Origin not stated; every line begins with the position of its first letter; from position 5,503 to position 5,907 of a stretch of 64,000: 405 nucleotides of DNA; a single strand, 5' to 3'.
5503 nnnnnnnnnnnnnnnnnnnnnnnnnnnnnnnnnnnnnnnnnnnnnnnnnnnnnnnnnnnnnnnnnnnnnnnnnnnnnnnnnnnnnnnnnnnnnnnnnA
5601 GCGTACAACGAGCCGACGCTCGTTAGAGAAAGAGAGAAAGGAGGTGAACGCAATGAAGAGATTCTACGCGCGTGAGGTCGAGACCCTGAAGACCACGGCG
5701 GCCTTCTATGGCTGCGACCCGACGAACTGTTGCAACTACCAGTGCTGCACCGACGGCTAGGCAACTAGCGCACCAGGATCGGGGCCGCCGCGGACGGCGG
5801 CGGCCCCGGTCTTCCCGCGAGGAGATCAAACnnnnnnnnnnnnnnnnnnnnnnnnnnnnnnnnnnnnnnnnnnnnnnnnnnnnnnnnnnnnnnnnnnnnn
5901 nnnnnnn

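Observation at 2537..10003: Candidate undescribed RiPP-like peptide maturation and export locus inside an accessory island.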

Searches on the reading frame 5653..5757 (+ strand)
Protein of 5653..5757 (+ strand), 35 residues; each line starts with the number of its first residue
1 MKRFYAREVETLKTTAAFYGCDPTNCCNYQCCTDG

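Call 11: search_protein_families(library=pfam, proteins=[window:5653-5757:+], max_evalue=0.1)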
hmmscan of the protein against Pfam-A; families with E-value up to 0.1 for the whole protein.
window:5653-5757:+ (35 aa): 0 families

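Call 12: search_protein_families(library=ncbifam, proteins=[window:5653-5757:+], max_evalue=0.1)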
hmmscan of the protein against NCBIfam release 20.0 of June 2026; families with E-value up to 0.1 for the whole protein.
window:5653-5757:+ (35 aa): 0 families

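Call 56: list_cluster_members(proteins=[window:5653-5757:+, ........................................, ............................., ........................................, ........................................, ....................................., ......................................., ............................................, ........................, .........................])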
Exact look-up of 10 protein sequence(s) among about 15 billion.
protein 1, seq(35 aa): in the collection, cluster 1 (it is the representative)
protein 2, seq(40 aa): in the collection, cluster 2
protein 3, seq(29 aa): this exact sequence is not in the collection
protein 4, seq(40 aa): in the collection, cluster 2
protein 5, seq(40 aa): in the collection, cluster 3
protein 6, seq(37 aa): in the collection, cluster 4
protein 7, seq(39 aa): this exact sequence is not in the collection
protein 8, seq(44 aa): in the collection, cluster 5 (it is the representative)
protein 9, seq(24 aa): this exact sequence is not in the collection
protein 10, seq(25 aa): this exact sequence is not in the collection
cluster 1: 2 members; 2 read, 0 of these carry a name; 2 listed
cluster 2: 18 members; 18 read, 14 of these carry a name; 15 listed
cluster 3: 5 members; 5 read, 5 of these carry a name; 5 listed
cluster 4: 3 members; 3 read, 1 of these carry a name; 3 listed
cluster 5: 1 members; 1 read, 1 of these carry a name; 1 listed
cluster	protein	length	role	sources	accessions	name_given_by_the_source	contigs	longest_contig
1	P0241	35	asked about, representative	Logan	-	-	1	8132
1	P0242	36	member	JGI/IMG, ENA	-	-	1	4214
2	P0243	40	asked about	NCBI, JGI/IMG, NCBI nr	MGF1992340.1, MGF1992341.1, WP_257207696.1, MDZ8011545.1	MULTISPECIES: hypothetical protein [Nostoc] | hypothetical protein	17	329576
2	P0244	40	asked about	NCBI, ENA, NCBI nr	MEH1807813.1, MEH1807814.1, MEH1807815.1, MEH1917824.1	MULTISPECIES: hypothetical protein [unclassified Nostoc]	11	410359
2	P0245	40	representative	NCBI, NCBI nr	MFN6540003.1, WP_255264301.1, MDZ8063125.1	hypothetical protein [Desmonostoc muscorum]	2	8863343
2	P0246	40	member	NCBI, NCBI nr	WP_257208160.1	hypothetical protein [Nostoc linckia]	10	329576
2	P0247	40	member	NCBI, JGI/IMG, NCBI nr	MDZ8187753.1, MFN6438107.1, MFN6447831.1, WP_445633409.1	hypothetical protein NSTC745_05066 [Nostoc sp. DSM 114161] | hypothetical protein | hypothetical protein [Nostoc sp. DedSLP05]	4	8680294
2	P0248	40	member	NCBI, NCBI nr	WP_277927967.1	hypothetical protein [Nostoc punctiforme]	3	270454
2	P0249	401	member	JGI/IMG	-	hypothetical protein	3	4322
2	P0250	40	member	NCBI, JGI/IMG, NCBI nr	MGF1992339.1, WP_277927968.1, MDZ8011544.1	MAG: hypothetical protein RMY62_031350 [Nostoc sp. ZfuVER08] | hypothetical protein | hypothetical protein [Nostoc punctiforme]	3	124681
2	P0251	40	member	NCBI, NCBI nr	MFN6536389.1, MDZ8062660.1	MAG: hypothetical protein RM021_008445 [Nostoc sp. EkiNYC01] | hypothetical protein [Nostoc sp. EkiNYC01]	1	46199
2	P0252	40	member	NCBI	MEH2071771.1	MAG: hypothetical protein V7K47_27075 [Nostoc sp.]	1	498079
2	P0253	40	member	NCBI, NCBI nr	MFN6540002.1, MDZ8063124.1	MAG: hypothetical protein RM021_027145 [Nostoc sp. EkiNYC01] | hypothetical protein [Nostoc sp. EkiNYC01]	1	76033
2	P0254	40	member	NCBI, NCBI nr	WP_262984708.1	hypothetical protein [Nostoc sp. PA-18-2419]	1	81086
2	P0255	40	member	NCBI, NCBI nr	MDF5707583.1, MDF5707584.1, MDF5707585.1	MAG: hypothetical protein PUP90_07855 [Nostoc sp. S4] | hypothetical protein [Nostoc sp. S4]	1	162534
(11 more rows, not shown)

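Call 74: search_protein_families(library=ncbifam, alignment_id=A5, max_evalue=10)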
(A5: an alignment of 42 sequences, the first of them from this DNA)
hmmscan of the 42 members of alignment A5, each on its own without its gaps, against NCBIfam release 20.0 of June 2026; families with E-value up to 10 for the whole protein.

A. member 1, seq(35 aa): 0 families

B. families by the number of members that match (of 42 scanned): 2 families
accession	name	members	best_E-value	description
TIGR04065.1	ocin_CLI_3235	2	0.0026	CLI_3235 family bacteriocin precursor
TIGR03287.1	methan_mark_16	1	0.16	methanogenesis marker 16 metalloprotein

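Call 75: search_protein_families(library=pfam, alignment_id=A5, max_evalue=10)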
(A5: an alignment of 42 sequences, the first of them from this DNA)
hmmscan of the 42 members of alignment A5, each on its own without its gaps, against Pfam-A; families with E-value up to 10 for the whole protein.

A. member 1, seq(35 aa): 0 families

B. families by the number of members that match (of 42 scanned): 1 family
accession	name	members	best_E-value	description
PF04395.17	Poxvirus_B22R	1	0.14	Poxvirus B22R protein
